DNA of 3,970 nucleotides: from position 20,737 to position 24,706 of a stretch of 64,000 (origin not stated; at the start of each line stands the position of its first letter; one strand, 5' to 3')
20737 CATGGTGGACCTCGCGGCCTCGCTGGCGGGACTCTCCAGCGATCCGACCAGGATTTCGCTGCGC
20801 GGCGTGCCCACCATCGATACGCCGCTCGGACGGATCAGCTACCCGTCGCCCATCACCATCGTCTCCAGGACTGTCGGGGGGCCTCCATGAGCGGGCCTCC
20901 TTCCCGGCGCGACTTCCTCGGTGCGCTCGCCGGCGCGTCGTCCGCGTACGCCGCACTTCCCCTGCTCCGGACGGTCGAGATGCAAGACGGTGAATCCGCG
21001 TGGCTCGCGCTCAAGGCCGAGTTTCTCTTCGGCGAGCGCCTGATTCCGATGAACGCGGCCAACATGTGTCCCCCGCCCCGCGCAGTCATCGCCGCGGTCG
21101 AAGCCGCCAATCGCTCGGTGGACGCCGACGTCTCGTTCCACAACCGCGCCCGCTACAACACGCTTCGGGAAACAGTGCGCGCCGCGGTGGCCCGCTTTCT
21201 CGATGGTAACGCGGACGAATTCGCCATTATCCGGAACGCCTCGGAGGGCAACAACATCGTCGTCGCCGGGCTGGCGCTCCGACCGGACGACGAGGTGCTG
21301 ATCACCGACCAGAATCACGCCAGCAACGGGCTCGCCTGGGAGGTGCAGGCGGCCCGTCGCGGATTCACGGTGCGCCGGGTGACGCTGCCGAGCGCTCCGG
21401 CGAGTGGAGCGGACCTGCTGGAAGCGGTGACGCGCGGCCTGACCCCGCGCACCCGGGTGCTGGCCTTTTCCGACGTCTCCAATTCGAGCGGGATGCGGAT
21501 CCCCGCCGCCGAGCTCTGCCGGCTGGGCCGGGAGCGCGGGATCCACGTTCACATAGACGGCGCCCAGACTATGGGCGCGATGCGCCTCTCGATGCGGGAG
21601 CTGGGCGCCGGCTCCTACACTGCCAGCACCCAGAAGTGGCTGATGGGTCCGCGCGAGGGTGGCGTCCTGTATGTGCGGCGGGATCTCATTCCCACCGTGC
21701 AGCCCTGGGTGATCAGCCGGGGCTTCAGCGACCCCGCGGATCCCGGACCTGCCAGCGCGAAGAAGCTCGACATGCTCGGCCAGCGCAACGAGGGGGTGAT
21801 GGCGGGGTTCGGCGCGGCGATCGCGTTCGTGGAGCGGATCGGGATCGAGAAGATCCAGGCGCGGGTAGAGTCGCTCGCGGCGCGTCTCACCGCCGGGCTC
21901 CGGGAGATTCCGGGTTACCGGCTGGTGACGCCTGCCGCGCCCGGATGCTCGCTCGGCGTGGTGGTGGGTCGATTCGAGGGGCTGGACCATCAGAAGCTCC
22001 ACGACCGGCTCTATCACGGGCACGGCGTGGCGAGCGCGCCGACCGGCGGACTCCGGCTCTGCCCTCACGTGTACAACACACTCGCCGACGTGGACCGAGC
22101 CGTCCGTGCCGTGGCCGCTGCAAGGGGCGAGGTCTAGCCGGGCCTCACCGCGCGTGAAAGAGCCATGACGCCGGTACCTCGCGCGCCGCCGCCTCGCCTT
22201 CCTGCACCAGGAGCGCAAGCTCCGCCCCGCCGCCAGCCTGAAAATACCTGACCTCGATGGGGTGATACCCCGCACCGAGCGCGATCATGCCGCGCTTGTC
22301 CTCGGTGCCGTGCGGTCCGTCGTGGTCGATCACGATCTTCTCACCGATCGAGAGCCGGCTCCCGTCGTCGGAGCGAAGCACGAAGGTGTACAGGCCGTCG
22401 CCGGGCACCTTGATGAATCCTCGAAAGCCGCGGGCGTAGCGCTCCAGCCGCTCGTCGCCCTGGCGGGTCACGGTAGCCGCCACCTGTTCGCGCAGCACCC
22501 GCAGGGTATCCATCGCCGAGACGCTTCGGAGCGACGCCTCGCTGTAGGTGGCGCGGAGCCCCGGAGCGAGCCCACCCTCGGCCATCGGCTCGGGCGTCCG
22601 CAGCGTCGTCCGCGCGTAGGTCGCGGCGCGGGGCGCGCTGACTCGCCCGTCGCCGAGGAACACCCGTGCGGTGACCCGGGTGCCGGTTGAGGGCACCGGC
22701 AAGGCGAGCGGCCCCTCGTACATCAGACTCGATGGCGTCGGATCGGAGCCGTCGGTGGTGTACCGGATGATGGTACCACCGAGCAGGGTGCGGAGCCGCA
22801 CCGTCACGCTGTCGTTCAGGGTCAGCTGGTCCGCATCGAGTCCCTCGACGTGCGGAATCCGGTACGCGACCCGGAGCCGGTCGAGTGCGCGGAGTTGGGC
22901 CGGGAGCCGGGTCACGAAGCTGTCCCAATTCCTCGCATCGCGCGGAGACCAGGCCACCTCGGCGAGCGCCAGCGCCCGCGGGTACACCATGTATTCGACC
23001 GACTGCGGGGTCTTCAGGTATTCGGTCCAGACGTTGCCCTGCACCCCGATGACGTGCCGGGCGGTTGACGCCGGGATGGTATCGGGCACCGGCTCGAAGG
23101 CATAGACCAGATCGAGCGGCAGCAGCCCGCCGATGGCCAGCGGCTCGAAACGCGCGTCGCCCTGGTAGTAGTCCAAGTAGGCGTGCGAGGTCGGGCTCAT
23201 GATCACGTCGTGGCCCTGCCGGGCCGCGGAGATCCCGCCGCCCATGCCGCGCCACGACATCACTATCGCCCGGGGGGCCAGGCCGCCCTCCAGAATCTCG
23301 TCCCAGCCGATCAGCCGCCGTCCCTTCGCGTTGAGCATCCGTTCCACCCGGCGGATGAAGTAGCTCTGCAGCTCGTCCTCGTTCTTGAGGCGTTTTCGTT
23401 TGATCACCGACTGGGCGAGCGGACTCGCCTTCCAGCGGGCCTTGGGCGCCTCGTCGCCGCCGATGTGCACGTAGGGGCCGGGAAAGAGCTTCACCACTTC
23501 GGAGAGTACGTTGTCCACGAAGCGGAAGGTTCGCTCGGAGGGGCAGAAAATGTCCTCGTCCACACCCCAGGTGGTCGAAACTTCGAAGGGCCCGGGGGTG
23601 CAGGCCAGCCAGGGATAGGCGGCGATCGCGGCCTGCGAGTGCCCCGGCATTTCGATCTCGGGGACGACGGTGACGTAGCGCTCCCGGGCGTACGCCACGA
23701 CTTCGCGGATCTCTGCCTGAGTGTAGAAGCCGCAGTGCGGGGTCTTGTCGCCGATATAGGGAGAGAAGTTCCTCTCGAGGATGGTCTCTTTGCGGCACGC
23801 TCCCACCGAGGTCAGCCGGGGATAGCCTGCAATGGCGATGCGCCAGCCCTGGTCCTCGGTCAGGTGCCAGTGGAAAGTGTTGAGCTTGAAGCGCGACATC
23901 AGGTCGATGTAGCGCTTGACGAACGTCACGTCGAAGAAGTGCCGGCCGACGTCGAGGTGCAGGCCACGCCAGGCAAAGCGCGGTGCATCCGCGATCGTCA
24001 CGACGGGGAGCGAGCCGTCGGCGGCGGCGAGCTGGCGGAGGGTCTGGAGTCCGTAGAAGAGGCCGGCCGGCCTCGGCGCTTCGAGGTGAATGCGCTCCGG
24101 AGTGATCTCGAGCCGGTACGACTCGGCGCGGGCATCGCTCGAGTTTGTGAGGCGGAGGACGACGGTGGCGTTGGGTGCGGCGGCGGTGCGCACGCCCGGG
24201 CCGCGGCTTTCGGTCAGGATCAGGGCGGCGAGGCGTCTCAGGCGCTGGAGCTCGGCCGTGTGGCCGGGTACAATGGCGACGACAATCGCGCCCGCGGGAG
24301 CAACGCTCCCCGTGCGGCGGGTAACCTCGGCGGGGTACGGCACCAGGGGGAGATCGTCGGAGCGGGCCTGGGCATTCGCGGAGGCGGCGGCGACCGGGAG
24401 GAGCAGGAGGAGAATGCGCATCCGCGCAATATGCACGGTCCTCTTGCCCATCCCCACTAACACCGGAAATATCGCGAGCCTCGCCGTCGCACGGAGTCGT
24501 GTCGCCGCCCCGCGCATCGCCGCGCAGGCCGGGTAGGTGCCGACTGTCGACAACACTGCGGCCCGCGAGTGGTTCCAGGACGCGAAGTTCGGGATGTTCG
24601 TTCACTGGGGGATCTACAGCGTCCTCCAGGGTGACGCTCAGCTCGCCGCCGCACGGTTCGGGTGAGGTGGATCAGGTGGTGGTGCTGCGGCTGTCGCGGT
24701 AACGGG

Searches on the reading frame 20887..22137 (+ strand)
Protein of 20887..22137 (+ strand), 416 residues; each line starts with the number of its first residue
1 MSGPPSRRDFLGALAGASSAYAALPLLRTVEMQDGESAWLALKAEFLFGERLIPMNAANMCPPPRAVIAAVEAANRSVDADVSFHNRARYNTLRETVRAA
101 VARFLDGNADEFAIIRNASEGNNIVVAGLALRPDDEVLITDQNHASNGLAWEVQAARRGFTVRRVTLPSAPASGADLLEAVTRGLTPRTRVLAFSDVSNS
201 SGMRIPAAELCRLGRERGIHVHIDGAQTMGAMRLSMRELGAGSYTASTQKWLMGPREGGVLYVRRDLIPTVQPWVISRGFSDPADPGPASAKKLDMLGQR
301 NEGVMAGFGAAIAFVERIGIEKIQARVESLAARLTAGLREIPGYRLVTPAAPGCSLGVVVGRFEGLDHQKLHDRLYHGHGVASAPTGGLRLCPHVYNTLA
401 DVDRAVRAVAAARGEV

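Call 30: search_protein_families(library=pfam, proteins=[window:20887-22137:+], max_evalue=0.01)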
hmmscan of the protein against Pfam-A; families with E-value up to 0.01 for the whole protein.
window:20887-22137:+ (416 aa): 3 families
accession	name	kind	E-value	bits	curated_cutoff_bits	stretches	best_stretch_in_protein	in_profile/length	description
PF00266.25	Aminotran_5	-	1.1e-45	156.7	21.5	1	64-403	12-369/371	Aminotransferase class-V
PF00155.27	Aminotran_1_2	-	1.9e-08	34.3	19.7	1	67-226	19-187/361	Aminotransferase class I and II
PF01212.27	Beta_elim_lyase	-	8.6e-05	22.4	27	1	117-268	55-216/288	Beta-eliminating lyase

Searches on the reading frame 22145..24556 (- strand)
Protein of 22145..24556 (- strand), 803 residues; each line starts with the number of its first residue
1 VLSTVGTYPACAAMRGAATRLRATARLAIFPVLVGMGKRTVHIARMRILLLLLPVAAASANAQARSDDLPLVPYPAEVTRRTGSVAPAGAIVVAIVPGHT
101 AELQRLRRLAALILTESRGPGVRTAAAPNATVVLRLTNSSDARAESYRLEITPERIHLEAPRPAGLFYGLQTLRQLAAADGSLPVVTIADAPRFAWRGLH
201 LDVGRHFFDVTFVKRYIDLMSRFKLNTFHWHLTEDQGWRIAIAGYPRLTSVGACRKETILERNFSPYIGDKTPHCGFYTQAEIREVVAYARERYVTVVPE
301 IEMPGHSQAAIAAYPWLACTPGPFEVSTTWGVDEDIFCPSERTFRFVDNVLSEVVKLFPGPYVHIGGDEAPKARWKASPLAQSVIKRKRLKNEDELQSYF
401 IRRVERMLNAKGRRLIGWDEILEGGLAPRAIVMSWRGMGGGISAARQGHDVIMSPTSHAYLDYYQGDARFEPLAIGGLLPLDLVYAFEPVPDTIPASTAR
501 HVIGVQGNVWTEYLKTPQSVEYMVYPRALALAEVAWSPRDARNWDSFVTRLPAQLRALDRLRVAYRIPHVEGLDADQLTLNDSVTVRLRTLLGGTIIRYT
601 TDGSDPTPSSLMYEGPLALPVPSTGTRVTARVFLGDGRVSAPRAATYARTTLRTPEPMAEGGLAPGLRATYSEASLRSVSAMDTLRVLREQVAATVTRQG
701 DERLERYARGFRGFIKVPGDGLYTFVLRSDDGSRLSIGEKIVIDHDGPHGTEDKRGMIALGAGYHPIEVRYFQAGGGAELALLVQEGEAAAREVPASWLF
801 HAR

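Call 4: search_protein_families(library=pfam, proteins=[window:22145-24556:-], max_evalue=0.01)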
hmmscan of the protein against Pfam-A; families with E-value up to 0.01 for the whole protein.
window:22145-24556:- (803 aa): 6 families
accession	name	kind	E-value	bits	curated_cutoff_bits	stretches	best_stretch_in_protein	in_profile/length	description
PF00728.28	Glyco_hydro_20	-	5.1e-119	398.1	22.3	1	194-538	1-347/348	Glycosyl hydrolase family 20, catalytic domain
PF02838.20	Glyco_hydro_20b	-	2.7e-19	70.5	26.1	1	70-191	3-124/124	Glycosyl hydrolase family 20, domain 2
PF07691.17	PA14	-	1.1e-15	58.1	24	1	705-780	45-127/147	PA14 domain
PF13290.12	CHB_HEX_C_1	-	2.4e-10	40.6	22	1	579-638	5-61/67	Chitobiase/beta-hexosaminidase C-terminal domain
PF13287.12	Fn3_assoc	-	6.1e-08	33.1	23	1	587-620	2-35/59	Fn3 associated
PF14845.11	Glycohydro_20b2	-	0.0059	17.8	27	0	143-176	96-130/130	beta-acetyl hexosaminidase like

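Call 31: find_related_loci(query=window:22145-24421:-, collection=metagenome_contigs, flank=6000)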
Query window:22145-24421:- (758 aa) in metagenome_contigs; peptide patterns used: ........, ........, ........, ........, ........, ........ (x = any residue, [..] = any of these).
600 stretches matched a pattern (row limit reached: there are more); 564 encode a relative of the query (tblastn E <= 1e-3); the best 80 are kept; 80 distinct loci.
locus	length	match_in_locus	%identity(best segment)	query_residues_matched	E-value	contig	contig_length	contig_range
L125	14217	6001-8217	58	1-756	0e+0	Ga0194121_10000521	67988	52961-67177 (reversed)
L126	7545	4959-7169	58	19-756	0e+0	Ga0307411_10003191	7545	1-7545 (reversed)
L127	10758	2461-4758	57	6-756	0e+0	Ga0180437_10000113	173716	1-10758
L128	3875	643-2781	58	24-754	0e+0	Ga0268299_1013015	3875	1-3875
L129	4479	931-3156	57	7-755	0e+0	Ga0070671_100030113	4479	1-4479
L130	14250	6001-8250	56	26-758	0e+0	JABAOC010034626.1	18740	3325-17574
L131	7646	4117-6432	55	5-758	0e+0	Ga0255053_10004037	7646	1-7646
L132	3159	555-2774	55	24-756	0e+0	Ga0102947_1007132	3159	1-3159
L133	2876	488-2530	59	82-756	0e+0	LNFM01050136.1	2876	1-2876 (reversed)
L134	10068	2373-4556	57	14-743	0e+0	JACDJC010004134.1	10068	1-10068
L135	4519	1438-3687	55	1-747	0e+0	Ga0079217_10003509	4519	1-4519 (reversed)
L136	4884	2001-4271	52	16-755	0e+0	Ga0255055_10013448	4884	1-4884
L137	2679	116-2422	52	5-755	0e+0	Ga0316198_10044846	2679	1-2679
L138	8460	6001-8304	53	4-755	0e+0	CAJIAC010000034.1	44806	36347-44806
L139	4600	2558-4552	58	97-754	0e+0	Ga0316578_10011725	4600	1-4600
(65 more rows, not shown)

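Call 67: find_encoding_contigs(protein=window:22145-24451:-, flank=6000, max_places=10)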
Protein window:22145-24451:- (768 aa): 1 contig read that carries it; 1 place shown.
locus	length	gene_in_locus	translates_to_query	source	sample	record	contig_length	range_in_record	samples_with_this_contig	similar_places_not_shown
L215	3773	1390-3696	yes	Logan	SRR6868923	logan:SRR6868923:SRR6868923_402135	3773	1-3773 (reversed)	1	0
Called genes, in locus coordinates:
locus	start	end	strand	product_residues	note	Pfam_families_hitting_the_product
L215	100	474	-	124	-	PF13560:HTH_31, PF01381:HTH_3 (weak)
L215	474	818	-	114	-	PF06296:RelE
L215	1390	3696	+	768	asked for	PF02838:Glyco_hydro_20b, PF00728:Glyco_hydro_20, PF13287:Fn3_assoc, PF13290:CHB_HEX_C_1, PF07691:PA14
